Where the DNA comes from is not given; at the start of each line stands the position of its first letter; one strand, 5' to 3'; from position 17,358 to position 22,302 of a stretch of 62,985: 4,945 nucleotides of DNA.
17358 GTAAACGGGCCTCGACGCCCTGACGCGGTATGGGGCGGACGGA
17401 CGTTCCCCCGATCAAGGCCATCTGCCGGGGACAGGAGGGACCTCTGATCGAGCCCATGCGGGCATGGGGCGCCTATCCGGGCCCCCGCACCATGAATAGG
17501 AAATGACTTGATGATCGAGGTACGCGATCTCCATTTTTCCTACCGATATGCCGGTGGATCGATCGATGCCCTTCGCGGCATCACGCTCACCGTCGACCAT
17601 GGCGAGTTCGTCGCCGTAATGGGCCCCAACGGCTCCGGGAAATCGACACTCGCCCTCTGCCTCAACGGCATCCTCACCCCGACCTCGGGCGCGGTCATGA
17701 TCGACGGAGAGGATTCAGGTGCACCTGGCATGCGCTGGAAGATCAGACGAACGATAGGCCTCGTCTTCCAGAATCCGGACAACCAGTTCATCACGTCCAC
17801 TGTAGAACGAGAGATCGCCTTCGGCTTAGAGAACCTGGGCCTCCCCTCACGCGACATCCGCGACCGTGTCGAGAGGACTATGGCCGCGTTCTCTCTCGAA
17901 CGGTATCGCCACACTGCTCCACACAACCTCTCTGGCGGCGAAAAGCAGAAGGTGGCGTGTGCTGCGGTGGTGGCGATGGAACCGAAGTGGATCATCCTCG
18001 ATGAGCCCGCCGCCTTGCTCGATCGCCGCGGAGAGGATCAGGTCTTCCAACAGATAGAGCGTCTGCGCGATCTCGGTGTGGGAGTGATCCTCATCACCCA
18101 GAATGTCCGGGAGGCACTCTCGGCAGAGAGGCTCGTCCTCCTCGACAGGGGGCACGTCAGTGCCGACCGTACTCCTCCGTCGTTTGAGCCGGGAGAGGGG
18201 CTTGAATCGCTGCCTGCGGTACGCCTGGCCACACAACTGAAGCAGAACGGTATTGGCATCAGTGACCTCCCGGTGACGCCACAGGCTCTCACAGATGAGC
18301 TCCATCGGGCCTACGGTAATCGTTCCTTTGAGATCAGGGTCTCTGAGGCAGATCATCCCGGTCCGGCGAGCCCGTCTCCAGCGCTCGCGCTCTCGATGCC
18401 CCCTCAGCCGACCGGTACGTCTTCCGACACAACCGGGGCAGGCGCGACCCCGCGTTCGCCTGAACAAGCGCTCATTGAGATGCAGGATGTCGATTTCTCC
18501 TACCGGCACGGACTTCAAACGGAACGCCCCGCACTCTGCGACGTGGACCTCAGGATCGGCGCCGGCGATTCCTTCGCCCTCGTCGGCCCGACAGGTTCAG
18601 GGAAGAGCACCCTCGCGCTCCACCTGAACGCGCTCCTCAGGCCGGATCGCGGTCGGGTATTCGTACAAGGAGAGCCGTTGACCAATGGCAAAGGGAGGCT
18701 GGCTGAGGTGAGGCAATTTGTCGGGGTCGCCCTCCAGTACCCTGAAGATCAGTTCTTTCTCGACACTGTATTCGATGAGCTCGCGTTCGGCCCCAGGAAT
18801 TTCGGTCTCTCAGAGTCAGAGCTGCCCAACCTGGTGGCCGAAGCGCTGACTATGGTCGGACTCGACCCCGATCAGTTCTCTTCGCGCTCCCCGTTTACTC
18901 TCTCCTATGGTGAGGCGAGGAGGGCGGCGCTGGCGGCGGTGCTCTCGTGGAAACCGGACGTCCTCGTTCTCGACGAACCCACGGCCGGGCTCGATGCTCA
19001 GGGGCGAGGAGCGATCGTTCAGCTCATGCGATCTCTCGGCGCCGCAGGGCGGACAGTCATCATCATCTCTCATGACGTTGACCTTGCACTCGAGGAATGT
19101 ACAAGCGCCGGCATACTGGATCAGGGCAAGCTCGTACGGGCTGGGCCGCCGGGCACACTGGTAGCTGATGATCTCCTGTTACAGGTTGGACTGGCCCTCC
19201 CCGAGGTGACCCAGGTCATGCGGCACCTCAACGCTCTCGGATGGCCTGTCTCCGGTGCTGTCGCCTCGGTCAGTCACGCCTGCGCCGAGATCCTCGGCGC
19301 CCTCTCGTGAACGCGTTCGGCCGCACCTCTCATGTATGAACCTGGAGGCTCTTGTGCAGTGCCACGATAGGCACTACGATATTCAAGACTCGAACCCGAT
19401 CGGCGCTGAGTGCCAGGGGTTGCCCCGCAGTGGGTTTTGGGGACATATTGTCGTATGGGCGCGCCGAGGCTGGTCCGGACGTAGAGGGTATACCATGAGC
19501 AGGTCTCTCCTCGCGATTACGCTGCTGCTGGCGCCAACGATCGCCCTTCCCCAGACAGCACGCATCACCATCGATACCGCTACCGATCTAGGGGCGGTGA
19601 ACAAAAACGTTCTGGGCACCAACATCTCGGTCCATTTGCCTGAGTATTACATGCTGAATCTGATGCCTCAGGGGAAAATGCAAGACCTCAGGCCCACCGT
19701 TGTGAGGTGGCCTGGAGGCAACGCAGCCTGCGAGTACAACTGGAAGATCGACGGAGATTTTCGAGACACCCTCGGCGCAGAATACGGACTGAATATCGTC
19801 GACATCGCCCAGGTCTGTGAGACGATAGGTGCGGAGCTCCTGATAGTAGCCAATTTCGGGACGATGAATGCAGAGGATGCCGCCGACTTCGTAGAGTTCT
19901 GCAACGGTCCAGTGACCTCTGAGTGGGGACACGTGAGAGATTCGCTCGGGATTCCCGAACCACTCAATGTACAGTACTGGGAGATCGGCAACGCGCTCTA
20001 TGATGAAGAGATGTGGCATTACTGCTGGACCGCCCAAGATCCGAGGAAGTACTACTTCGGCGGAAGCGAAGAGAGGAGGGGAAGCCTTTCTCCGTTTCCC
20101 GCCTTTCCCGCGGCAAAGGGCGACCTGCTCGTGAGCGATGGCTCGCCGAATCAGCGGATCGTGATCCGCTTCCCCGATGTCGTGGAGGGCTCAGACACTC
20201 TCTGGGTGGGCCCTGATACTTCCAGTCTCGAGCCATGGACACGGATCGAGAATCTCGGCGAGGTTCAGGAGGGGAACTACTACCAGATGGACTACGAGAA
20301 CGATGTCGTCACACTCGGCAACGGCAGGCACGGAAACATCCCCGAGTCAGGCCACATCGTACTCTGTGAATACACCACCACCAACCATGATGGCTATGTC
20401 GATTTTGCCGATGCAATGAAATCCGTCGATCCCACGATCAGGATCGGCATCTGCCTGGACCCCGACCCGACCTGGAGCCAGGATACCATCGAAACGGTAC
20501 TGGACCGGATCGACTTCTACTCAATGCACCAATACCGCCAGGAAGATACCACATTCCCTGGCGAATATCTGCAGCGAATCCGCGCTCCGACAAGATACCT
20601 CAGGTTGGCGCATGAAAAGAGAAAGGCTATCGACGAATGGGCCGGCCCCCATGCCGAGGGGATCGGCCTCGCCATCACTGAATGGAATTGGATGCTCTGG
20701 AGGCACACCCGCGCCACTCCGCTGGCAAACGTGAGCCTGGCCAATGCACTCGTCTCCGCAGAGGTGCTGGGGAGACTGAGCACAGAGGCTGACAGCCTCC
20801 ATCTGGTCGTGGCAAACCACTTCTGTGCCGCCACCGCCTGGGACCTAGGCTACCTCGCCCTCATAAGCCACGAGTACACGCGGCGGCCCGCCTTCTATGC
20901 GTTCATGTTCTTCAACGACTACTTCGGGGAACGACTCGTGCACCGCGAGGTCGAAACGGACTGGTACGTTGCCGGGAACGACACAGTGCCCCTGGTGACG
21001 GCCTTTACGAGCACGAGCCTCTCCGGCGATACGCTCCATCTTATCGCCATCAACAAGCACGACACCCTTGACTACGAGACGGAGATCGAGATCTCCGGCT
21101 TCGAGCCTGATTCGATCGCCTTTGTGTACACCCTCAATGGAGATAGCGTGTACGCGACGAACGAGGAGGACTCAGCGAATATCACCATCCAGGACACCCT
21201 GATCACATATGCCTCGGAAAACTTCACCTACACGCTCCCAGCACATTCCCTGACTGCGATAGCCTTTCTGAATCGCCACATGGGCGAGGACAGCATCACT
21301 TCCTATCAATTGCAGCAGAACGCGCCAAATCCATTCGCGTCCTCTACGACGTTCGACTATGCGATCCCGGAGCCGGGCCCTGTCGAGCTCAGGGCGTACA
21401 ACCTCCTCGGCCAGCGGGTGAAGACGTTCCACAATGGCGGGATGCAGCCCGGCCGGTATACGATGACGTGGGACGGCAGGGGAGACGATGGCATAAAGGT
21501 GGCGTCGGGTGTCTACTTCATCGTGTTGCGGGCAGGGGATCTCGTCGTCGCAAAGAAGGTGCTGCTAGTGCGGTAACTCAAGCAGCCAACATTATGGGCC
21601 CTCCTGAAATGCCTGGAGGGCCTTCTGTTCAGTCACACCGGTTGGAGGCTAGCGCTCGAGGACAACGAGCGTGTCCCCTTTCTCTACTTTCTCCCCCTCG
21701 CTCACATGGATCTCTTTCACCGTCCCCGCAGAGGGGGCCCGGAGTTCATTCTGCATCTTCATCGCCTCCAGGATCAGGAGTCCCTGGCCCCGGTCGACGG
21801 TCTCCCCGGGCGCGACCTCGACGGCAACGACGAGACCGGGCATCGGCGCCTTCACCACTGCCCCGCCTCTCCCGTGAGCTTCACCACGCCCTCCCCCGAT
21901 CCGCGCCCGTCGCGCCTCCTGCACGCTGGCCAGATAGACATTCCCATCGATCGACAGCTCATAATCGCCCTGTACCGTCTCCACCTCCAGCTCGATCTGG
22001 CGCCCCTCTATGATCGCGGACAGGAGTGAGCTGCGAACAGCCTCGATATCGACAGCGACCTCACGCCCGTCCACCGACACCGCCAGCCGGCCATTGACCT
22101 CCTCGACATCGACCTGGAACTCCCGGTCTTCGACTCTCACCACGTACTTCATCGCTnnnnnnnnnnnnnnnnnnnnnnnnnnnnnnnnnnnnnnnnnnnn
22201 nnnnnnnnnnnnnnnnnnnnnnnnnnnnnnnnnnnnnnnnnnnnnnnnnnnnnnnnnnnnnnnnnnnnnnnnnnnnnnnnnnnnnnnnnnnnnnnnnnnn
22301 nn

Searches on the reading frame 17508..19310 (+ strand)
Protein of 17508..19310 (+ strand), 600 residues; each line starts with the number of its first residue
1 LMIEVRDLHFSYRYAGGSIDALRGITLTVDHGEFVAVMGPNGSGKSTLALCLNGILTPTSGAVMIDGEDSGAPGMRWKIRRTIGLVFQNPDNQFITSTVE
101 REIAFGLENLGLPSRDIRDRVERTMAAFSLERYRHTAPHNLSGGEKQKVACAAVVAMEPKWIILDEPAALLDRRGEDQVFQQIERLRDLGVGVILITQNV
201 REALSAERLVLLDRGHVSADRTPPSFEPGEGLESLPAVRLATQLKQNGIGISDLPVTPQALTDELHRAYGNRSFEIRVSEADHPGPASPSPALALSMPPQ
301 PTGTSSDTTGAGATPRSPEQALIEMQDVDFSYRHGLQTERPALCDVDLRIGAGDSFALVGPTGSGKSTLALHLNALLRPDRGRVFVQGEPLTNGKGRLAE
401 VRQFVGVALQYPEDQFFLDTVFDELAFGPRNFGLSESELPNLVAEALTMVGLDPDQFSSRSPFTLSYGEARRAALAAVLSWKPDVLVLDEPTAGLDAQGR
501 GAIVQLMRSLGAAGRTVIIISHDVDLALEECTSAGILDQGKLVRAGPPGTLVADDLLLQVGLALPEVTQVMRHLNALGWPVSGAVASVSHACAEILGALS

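Call 36: search_protein_families(library=pfam, proteins=[window:17508-19310:+], max_evalue=0.00001)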
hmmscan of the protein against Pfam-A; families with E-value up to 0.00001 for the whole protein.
window:17508-19310:+ (600 aa): 9 families
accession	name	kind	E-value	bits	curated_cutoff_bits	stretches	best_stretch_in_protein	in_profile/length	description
PF00005.33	ABC_tran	-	1.6e-55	187.9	25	2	22-168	1-136/137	ABC transporter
PF13304.12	AAA_21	-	7.5e-15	56.2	27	0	448-524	221-300/304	AAA domain, putative AbiEii toxin, Type IV TA system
PF02463.25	SMC_N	-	3.2e-13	50.1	40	1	32-207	24-206/220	RecF/RecN/SMC N terminal domain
PF13555.12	AAA_29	-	1.3e-09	38.1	27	0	26-60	16-50/61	P-loop containing region of AAA domain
PF13401.12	AAA_22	-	5.7e-09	36.8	27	0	356-433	8-65/130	AAA domain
PF13481.12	AAA_25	-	9.2e-09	35.6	27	0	327-375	9-55/195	AAA domain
PF13191.12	AAA_16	-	1.9e-08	35.4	32.6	0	349-512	20-161/167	AAA ATPase domain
PF01078.27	Mg_chelatase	-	1.1e-06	28.7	20.3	0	25-65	15-55/207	Magnesium chelatase, subunit ChlI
PF13476.12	AAA_23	-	2e-06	29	27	0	34-60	21-47/201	AAA domain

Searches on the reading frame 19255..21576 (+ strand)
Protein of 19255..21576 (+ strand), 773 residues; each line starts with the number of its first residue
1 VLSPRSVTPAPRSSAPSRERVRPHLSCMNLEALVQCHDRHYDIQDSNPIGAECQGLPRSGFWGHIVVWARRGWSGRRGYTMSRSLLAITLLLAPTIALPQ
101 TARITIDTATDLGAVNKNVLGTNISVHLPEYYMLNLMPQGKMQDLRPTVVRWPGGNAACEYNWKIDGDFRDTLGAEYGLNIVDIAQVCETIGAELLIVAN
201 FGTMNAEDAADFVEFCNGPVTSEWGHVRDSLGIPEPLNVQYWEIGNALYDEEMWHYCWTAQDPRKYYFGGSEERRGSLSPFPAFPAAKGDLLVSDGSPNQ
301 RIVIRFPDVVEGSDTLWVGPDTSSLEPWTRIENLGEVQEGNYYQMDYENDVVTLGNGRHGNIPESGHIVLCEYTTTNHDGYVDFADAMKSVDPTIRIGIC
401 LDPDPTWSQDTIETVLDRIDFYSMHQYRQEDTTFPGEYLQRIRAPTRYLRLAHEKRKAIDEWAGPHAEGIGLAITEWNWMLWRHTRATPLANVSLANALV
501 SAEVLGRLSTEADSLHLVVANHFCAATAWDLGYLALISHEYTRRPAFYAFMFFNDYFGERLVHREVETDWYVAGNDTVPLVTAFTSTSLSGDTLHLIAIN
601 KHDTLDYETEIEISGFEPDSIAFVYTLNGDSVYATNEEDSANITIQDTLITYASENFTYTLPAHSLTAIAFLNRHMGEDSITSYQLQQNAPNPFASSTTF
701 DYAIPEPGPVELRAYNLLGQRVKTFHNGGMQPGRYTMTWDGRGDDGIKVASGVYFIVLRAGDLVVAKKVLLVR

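Call 37: search_protein_families(library=pfam, proteins=[window:19255-21576:+], max_evalue=0.00001)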
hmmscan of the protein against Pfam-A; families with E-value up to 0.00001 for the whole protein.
window:19255-21576:+ (773 aa): 3 families
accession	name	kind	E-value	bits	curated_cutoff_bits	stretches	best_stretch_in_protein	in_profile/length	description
PF06964.18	Alpha-L-AF_C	-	1.8e-09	38.4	27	1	476-665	2-165/165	Alpha-L-arabinofuranosidase C-terminal domain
PF13860.13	FlgD_ig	-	2.4e-08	34.3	27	1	697-759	11-74/79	FlgD Ig-like domain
PF01229.23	Glyco_hydro_39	-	5.4e-07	29.2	26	1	381-595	177-383/472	Glycosyl hydrolases family 39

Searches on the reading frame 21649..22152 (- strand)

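Call 37: search_protein_families(library=pfam, proteins=[window:21649-22152:-], max_evalue=0.00001)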
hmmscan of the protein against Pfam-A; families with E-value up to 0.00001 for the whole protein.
window:21649-22152:- (167 aa): 5 families
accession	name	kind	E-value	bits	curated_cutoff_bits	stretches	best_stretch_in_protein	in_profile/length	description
PF00364.28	Biotin_lipoyl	-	6.5e-22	77.6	22.1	1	99-165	2-73/73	Biotin-requiring enzyme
PF13533.13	Biotin_lipoyl_2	-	3e-10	40.1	29.8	1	137-166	3-32/32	Biotin-lipoyl like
PF13437.12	HlyD_3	-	2.2e-07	32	22.2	0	137-165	2-30/106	HlyD family secretion protein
PF18140.6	PCC_BT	-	2.4e-06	28.2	23.5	1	2-84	33-118/126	Propionyl-coenzyme A carboxylase BT domain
PF16576.10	HlyD_D23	-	5e-06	26.4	30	0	134-164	108-138/214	Barrel-sandwich domain of CusB or HlyD membrane-fusion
